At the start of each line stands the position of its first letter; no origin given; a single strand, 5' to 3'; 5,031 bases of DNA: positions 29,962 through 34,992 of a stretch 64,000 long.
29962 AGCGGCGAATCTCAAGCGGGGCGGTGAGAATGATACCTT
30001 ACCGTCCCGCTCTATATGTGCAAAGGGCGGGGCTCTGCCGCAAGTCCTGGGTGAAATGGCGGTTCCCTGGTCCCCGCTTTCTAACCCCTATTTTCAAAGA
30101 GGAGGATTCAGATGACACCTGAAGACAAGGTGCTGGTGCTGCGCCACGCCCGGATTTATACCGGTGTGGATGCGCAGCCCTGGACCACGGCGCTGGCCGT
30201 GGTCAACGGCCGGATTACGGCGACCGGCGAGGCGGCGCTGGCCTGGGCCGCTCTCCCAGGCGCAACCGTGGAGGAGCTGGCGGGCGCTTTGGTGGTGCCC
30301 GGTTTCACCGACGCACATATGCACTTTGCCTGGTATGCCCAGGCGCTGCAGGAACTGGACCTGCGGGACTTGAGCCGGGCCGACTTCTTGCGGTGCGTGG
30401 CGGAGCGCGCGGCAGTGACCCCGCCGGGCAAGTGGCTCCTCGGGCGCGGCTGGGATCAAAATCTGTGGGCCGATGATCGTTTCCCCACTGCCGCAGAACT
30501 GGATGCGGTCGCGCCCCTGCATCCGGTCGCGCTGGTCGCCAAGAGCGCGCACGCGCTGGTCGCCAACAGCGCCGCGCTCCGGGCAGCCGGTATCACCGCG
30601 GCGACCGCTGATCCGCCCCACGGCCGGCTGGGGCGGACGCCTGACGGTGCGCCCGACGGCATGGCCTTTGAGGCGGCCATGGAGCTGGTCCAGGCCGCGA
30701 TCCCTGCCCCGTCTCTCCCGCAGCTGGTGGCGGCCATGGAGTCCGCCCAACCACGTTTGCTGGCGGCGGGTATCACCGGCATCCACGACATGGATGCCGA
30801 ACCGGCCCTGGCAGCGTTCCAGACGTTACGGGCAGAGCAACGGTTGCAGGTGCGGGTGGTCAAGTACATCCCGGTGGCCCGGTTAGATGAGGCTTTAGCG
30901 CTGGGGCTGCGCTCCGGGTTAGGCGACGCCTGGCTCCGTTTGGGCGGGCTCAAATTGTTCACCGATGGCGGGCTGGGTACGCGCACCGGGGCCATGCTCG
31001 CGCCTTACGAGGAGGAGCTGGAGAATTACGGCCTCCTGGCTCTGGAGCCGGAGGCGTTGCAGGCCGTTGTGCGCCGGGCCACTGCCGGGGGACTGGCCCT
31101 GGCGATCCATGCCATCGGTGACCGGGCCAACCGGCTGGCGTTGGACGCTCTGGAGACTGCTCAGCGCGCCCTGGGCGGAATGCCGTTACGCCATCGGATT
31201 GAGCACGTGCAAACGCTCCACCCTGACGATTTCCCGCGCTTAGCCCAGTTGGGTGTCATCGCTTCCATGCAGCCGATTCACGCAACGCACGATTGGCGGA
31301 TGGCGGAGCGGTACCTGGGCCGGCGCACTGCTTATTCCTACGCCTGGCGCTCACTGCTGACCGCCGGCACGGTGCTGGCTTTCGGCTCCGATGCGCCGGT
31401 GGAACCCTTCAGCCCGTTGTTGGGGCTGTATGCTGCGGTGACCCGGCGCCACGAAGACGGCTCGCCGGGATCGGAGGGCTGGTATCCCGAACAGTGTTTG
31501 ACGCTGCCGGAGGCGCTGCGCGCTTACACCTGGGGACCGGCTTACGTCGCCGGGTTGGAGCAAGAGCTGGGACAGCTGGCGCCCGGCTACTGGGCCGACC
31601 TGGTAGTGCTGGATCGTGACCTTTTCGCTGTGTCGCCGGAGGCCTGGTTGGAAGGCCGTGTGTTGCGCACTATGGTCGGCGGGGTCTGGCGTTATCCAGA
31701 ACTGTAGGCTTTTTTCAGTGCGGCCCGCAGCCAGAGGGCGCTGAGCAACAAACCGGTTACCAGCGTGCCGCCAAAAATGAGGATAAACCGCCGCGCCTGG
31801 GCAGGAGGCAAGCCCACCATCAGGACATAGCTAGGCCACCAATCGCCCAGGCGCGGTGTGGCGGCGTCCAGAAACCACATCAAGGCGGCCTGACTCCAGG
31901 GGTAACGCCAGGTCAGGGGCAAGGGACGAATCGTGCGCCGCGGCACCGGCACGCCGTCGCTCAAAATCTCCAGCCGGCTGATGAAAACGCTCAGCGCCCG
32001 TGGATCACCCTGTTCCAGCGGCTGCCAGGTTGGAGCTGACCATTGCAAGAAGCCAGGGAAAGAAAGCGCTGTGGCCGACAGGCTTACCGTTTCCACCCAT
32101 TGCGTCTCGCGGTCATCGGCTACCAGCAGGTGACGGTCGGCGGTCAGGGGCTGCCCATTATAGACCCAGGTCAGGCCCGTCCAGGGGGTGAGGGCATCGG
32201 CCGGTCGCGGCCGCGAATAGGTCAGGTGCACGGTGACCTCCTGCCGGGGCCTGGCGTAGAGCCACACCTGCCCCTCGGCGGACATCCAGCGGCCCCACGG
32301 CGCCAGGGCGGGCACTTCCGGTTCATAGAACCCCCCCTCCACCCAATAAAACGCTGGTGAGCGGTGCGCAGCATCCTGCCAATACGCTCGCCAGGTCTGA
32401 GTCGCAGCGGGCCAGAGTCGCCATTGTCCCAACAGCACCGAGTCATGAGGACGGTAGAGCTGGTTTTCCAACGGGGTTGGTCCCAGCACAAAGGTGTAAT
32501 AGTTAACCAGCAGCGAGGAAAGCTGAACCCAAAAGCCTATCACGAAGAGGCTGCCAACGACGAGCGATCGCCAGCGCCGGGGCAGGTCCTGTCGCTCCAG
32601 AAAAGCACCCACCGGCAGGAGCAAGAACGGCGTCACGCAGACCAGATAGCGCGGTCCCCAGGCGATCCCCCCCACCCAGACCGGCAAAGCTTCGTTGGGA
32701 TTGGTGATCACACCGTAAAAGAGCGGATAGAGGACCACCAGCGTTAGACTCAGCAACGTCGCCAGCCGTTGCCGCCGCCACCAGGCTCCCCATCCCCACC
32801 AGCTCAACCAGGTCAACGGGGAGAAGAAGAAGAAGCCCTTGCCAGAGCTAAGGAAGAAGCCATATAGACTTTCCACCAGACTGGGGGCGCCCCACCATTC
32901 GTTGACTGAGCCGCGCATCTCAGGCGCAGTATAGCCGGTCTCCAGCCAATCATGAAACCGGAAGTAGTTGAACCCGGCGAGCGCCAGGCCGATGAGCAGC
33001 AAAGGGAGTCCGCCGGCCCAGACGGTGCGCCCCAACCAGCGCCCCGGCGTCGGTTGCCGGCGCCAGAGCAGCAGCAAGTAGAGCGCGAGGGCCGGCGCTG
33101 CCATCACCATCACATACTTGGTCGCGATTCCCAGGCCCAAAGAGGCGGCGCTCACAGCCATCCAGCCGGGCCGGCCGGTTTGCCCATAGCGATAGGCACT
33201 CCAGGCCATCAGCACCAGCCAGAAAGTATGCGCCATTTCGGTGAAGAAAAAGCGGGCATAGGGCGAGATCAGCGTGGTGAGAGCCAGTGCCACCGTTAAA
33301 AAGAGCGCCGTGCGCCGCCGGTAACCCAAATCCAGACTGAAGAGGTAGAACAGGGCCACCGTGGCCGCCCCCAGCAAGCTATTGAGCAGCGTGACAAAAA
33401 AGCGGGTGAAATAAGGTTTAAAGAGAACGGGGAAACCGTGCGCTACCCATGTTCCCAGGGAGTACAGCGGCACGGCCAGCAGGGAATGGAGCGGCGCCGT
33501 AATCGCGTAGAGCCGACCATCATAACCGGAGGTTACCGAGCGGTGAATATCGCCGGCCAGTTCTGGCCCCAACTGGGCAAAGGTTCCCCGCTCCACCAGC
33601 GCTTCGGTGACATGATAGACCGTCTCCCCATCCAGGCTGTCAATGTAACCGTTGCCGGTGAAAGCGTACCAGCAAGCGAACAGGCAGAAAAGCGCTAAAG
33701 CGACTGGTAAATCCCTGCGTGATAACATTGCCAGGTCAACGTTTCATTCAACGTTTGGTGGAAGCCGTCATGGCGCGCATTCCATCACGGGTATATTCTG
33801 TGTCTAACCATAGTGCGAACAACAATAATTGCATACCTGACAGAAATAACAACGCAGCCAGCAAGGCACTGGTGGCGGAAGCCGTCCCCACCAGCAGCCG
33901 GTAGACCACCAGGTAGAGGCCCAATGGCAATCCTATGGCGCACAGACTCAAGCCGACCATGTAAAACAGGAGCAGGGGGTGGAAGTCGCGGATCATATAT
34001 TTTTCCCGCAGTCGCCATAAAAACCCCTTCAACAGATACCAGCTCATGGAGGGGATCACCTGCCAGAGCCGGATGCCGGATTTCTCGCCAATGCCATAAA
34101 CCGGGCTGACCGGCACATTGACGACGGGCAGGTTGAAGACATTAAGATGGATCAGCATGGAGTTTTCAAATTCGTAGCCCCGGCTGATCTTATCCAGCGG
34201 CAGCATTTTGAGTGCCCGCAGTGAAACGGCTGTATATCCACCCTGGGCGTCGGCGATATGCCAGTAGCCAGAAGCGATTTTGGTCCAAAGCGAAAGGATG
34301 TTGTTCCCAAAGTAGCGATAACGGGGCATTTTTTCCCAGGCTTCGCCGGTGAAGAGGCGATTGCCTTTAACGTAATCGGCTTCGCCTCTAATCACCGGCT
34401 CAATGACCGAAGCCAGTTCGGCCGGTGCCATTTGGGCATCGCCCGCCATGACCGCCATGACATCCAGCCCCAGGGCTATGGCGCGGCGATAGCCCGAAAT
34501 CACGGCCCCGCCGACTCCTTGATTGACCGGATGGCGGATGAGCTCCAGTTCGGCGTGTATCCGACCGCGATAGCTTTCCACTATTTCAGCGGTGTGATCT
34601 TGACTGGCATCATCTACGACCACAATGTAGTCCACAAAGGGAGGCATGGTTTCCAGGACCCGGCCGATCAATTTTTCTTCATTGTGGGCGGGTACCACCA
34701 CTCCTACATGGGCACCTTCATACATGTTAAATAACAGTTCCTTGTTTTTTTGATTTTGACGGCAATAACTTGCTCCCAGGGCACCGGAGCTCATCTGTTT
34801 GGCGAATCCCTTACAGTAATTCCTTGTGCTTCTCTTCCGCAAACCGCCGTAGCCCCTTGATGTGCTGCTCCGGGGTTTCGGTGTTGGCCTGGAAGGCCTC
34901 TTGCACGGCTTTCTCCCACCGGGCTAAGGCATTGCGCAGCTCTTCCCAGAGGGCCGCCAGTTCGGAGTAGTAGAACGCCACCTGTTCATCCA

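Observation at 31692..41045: Five-gene glycosylation cluster including a YfhO(GT-C)-Wzx flippase fusion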

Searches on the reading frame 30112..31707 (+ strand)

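Call 10: search_protein_families(library=pfam, proteins=[window:30112-31707:+], max_evalue=0.01)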
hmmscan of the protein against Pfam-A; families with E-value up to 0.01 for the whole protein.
window:30112-31707:+ (531 aa): 2 families
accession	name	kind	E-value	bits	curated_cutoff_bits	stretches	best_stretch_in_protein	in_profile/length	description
PF07969.17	Amidohydro_3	-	1.6e-107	361.3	29.7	1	54-525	3-469/472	Amidohydrolase family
PF01979.26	Amidohydro_1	-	1.3e-16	61.2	25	1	301-526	122-344/345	Amidohydrolase family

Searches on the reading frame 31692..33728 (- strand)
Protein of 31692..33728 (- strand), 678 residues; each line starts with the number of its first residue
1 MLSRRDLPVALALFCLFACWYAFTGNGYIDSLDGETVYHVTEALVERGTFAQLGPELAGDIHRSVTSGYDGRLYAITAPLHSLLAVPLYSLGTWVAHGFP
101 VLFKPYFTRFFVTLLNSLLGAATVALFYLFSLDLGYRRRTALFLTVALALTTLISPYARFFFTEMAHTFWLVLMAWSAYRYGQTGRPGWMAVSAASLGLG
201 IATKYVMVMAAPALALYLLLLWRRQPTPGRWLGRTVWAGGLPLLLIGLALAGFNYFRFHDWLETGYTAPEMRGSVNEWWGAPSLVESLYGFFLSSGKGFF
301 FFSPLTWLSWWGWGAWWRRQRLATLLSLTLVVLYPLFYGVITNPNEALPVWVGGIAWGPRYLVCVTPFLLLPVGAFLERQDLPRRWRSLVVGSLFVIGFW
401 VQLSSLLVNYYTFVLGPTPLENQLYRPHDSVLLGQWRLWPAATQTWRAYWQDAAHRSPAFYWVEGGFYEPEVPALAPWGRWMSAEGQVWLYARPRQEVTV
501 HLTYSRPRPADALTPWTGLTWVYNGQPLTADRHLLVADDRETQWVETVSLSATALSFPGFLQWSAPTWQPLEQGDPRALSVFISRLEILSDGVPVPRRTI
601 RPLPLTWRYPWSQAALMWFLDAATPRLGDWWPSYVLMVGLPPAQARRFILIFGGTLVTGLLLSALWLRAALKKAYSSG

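Call 4: search_protein_families(library=pfam, proteins=[window:31692-33728:-], max_evalue=0.01)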
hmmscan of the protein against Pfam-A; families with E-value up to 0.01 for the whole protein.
window:31692-33728:- (678 aa): 2 families
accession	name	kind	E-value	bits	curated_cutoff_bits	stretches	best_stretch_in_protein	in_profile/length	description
PF13231.12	PMT_2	-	9.4e-10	39.4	26.1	1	92-233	6-146/160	Dolichyl-phosphate-mannose-protein mannosyltransferase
PF02366.24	PMT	-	3.6e-08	33.7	22.7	1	108-256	81-236/245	Dolichyl-phosphate-mannose-protein mannosyltransferase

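Call 5: search_protein_families(library=ncbifam, proteins=[window:31692-33728:-], max_evalue=0.01)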
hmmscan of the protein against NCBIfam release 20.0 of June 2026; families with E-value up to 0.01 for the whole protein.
window:31692-33728:- (678 aa): 2 families
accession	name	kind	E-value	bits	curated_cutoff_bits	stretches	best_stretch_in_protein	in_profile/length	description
NF047440.1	LA3751_2_3_fam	subfamily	1.4e-08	34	200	1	102-405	88-385/460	LA_3751/LA_3752 family putative glycosyltransferase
TIGR03663.1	TIGR03663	subfamily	8.1e-05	21.8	126.25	1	112-225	73-186/435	flippase activity-associated protein Agl23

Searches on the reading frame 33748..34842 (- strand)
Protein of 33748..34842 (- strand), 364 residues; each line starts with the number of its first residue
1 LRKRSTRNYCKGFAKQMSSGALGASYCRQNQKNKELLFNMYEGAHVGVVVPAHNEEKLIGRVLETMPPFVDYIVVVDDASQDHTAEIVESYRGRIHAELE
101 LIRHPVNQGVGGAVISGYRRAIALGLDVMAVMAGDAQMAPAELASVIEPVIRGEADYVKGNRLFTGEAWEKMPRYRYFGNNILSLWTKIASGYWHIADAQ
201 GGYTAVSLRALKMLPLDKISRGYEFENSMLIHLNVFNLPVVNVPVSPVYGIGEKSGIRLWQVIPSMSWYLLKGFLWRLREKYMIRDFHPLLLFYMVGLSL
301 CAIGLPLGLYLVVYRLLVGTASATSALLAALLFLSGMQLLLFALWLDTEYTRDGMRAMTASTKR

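Call 4: search_protein_families(library=pfam, proteins=[window:33748-34842:-], max_evalue=0.01)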
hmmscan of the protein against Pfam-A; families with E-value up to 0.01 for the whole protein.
window:33748-34842:- (364 aa): 2 families
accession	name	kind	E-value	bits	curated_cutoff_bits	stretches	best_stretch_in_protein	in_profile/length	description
PF00535.33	Glycos_transf_2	-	2.2e-19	70.4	23.3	1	48-211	2-164/168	Glycosyl transferase family 2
PF13641.12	Glyco_tranf_2_3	-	0.0012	19.4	27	1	46-150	3-111/230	Glycosyltransferase like family 2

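Call 5: search_protein_families(library=ncbifam, proteins=[window:33748-34842:-], max_evalue=0.01)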
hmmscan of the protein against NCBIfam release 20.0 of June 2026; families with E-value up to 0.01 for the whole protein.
window:33748-34842:- (364 aa): 16 families
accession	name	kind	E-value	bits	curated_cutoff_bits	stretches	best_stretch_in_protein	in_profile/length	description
TIGR04182.1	glyco_TIGR04182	equivalog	4.2e-25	88.7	325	1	46-348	2-281/293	S-layer glycoprotein N-glycosyltransferase AglJ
NF058614.1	PPMAGASynPpgS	equivalog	1.1e-14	54.5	370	1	46-176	2-128/226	polyprenyl-phospho-N-acetylgalactosaminyl synthase PpgS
NF010496.0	PRK13915.1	equivalog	6.6e-10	38.6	262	1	30-160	17-153/307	glucosyl-3-phosphoglycerate synthase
TIGR03965.1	mycofact_glyco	equivalog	3.2e-09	36.2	280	1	44-139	74-168/467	mycofactocin biosynthesis glycosyltransferase MftF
TIGR03469.1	HpnB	hypoth_equivalog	2.7e-07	30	379.25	1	44-212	44-224/386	hopene-associated glycosyltransferase HpnB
NF047588.1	GlcsyltransPgfSStrep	equivalog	3.2e-07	29.9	500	1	46-171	3-130/308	glycosyltransferase PgfS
TIGR03937.1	PgaC_IcaA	equivalog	9.9e-07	28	422.3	1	30-147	31-147/407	poly-beta-1,6-N-acetyl-D-glucosamine synthase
NF041391.1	DPhHxTase_Halo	equivalog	4.4e-05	22.6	375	1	52-204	3-143/213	dolichyl-phosphate hexose transferase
TIGR04283.1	glyco_like_mftF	equivalog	6e-05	22.7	182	1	47-93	2-51/221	TIGR04283 family arsenosugar biosynthesis glycosyltransferase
NF007482.0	PRK10073.1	equivalog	0.00016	20.8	423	1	44-174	6-138/334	glycosyltransferase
NF053846.1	glyco_with_XrtP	equivalog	0.00053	18.8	520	1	48-119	45-120/440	XrtP-associated glycosyltransferase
NF038302.1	EPS_HpsE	equivalog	0.00062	18.8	300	1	47-102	4-65/307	hormogonium polysaccharide biosynthesis glycosyltransferase HpsE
NF007986.1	PRK10714.1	equivalog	0.0012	17.9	529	0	45-341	7-285/316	undecaprenyl-phosphate 4-deoxy-4-formamido-L-arabinose transferase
NF045692.1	OglycostaseCruG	equivalog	0.0016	17.4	600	1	44-152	41-154/386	2'-O-glycosyltransferase CruG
NF050113.1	gal_furan_GlfT1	equivalog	0.0054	16.1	330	1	48-139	4-93/290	galactofuranosyltransferase GlfT1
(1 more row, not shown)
